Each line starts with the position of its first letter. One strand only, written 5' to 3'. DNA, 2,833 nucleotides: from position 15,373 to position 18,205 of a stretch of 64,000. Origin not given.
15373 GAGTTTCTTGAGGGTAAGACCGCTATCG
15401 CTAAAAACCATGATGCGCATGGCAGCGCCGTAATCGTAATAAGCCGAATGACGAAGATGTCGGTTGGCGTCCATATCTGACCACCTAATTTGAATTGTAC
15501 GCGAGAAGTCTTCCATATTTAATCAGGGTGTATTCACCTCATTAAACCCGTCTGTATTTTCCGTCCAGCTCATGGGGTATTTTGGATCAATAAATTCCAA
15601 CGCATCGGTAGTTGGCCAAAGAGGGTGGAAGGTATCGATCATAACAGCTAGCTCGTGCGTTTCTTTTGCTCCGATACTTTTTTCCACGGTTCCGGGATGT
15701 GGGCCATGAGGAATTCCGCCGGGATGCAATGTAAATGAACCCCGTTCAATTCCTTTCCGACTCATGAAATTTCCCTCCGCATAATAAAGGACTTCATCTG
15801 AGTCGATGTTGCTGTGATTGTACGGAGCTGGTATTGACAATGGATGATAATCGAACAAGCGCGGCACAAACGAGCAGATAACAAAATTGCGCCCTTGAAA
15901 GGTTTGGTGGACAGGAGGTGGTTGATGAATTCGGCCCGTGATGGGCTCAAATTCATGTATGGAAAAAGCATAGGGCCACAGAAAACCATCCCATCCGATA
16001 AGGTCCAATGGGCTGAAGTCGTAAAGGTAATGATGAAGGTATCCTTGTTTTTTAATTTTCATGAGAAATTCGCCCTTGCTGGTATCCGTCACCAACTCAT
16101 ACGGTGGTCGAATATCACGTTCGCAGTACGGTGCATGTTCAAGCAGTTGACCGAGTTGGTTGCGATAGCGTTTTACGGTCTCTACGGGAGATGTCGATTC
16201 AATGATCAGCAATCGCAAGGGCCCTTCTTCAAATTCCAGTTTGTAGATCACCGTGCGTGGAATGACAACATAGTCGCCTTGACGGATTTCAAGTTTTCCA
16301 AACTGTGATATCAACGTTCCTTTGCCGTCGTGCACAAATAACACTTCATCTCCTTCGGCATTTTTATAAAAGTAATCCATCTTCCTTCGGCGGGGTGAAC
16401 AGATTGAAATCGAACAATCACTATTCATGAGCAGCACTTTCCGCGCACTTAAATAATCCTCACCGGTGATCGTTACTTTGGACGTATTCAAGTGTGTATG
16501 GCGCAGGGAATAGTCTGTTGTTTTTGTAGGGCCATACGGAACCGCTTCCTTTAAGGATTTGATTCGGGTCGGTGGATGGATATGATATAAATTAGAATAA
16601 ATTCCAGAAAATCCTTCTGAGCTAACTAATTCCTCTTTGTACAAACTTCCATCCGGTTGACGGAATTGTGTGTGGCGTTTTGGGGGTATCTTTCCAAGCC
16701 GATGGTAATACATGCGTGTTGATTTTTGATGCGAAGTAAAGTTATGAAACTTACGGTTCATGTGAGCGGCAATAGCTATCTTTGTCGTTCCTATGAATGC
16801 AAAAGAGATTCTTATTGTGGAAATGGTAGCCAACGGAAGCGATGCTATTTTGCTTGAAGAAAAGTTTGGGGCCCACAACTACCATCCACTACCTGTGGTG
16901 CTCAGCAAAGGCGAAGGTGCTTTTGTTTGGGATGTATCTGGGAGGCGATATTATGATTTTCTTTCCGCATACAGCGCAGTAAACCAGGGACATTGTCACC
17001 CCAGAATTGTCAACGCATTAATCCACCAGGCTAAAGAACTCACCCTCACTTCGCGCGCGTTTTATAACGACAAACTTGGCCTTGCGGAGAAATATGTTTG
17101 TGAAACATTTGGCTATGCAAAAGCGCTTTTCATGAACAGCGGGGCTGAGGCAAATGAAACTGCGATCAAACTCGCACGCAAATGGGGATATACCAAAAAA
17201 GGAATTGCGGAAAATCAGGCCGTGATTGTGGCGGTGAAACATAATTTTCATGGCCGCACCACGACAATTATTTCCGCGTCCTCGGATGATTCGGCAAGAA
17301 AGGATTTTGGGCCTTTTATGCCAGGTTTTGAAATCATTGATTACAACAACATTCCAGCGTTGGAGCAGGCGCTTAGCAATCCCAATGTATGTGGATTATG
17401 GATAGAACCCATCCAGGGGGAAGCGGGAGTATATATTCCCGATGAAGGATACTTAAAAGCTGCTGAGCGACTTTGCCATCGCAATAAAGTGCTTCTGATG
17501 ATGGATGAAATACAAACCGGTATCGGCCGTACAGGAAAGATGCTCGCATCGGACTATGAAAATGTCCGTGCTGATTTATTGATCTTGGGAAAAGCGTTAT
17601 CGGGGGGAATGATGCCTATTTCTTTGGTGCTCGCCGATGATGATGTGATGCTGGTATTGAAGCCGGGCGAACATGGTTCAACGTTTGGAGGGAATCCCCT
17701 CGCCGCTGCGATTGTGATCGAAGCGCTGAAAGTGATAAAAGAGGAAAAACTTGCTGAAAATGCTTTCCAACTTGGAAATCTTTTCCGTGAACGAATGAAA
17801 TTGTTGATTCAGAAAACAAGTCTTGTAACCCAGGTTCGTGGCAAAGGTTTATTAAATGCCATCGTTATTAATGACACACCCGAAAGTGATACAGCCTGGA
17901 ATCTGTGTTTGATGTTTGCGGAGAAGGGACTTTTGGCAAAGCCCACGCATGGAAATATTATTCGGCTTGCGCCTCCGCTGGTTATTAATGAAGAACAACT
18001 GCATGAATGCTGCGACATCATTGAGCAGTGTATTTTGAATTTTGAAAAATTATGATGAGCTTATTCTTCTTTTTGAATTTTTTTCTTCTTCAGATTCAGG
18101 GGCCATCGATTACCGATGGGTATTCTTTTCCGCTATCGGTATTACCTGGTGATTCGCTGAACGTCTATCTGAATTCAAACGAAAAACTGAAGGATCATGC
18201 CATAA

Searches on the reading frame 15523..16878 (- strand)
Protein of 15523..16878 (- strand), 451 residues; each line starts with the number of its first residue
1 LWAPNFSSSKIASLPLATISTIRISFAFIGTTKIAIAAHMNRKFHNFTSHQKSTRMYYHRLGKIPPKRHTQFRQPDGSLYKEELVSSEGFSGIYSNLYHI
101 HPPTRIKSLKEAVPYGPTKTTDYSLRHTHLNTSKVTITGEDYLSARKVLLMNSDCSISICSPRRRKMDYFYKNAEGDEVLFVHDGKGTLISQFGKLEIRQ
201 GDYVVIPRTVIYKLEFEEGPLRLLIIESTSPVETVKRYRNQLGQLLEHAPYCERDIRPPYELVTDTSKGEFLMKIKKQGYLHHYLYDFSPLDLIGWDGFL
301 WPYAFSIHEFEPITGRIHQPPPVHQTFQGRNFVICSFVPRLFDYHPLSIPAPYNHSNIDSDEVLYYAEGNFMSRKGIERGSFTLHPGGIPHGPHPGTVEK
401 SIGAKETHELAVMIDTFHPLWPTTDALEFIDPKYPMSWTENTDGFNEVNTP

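Call 80: search_protein_families(library=pfam, proteins=[window:15523-16878:-], max_evalue=1e-8)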
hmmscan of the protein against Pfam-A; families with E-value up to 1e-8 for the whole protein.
window:15523-16878:- (451 aa): 1 family
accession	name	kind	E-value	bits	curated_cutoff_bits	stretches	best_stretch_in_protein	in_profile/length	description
PF20510.4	HgmA_N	-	6.4e-13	49.1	20.2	1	167-306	136-272/273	Homogentisate 1,2-dioxygenase N-terminal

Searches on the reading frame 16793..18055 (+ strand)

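Call 80: search_protein_families(library=pfam, proteins=[window:16793-18055:+], max_evalue=1e-8)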
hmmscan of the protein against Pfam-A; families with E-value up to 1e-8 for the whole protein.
window:16793-18055:+ (420 aa): 1 family
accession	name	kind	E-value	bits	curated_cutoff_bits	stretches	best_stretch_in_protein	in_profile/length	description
PF00202.27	Aminotran_3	-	2.2e-122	409.1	30.5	1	26-414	2-403/403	Aminotransferase class-III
